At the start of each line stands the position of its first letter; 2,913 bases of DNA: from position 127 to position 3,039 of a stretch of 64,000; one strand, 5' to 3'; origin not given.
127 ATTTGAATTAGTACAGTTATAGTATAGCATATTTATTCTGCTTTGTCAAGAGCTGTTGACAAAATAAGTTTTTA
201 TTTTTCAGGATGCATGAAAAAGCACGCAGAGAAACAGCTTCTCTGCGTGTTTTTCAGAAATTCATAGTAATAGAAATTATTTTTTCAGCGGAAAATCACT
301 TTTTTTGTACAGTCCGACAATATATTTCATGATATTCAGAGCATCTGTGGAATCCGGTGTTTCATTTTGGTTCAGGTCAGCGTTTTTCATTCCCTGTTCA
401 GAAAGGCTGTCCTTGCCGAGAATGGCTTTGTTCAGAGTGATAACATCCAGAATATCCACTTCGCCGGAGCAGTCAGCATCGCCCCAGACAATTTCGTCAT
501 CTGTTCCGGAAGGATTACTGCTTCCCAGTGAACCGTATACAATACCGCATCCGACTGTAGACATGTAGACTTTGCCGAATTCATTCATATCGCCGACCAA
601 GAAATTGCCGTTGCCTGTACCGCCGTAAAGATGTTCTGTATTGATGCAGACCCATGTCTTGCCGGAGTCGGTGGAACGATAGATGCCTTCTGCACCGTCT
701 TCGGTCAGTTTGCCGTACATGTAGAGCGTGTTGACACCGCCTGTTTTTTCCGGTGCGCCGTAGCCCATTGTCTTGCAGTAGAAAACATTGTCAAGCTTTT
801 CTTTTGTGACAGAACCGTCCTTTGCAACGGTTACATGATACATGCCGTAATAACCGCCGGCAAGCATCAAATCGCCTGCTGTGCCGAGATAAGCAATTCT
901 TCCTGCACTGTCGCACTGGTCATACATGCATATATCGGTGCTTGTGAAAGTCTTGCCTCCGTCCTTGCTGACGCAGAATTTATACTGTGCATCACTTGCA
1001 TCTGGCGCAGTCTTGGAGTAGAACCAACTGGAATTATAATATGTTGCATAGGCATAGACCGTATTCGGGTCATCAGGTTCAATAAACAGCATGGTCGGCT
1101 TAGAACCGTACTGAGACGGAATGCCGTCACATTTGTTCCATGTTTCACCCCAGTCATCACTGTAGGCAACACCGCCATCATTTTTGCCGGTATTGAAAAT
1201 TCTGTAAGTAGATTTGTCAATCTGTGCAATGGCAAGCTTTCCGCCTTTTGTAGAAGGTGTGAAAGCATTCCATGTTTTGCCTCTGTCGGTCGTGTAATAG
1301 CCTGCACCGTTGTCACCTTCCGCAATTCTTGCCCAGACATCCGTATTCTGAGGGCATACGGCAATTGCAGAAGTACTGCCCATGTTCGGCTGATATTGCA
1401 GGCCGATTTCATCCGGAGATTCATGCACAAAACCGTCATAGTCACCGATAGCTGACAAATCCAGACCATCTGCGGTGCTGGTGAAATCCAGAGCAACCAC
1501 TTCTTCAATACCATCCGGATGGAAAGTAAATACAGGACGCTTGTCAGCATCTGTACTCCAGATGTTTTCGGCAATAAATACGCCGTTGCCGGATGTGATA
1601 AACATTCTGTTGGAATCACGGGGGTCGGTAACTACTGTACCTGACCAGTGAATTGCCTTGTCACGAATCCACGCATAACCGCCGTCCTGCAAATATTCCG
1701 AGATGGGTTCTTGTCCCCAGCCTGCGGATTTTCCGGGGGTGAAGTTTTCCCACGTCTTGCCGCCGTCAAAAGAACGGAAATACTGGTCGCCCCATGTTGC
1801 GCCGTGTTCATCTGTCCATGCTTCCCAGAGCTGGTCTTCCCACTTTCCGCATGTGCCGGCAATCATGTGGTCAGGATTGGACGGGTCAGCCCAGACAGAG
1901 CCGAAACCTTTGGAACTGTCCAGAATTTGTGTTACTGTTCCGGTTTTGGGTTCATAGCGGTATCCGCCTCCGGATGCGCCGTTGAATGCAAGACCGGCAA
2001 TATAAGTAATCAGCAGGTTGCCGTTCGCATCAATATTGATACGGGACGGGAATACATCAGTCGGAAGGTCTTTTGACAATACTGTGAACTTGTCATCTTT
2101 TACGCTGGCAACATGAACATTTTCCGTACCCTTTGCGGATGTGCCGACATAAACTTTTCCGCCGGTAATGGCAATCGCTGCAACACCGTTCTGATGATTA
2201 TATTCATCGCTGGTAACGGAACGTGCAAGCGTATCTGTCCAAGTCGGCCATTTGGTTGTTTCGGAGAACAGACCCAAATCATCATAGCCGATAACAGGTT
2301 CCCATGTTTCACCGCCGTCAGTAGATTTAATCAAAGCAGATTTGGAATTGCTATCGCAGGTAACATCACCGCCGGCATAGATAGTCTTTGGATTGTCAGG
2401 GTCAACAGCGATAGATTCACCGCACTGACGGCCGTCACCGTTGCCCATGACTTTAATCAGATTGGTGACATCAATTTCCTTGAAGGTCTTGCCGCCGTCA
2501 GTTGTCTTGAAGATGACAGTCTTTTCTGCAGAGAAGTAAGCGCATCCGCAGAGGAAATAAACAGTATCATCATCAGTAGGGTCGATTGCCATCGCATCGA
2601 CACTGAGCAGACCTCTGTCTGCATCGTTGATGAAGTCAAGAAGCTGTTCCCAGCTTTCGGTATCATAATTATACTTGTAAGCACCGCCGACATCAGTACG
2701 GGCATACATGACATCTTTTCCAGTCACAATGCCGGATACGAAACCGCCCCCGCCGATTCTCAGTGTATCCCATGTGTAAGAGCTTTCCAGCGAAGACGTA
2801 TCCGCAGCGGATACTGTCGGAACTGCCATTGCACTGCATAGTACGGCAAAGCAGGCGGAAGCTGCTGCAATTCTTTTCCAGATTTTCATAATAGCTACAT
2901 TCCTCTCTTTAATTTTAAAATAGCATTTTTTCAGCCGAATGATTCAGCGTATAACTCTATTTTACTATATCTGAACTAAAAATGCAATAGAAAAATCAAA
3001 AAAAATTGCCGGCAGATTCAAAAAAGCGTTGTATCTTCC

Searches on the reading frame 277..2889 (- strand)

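Call 67: search_protein_families(library=pfam, proteins=[window:277-2889:-], max_evalue=0.05)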
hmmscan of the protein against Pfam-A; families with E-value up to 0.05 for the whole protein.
window:277-2889:- (870 aa): 4 families
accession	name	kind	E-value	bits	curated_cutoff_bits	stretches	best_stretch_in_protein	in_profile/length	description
PF15902.12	Sortilin-Vps10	-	7.3e-16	58.4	33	2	531-651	4-112/446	Sortilin, neurotensin receptor 3,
PF02012.26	BNR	-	1.7e-11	42.8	27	0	531-541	1-11/12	BNR/Asp-box repeat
PF00404.24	Dockerin_1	-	1.5e-08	35.2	22.9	1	803-857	2-56/57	Dockerin type I domain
PF10282.15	Lactonase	-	0.014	15.1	21.7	1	223-295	233-307/344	Lactonase, 7-bladed beta-propeller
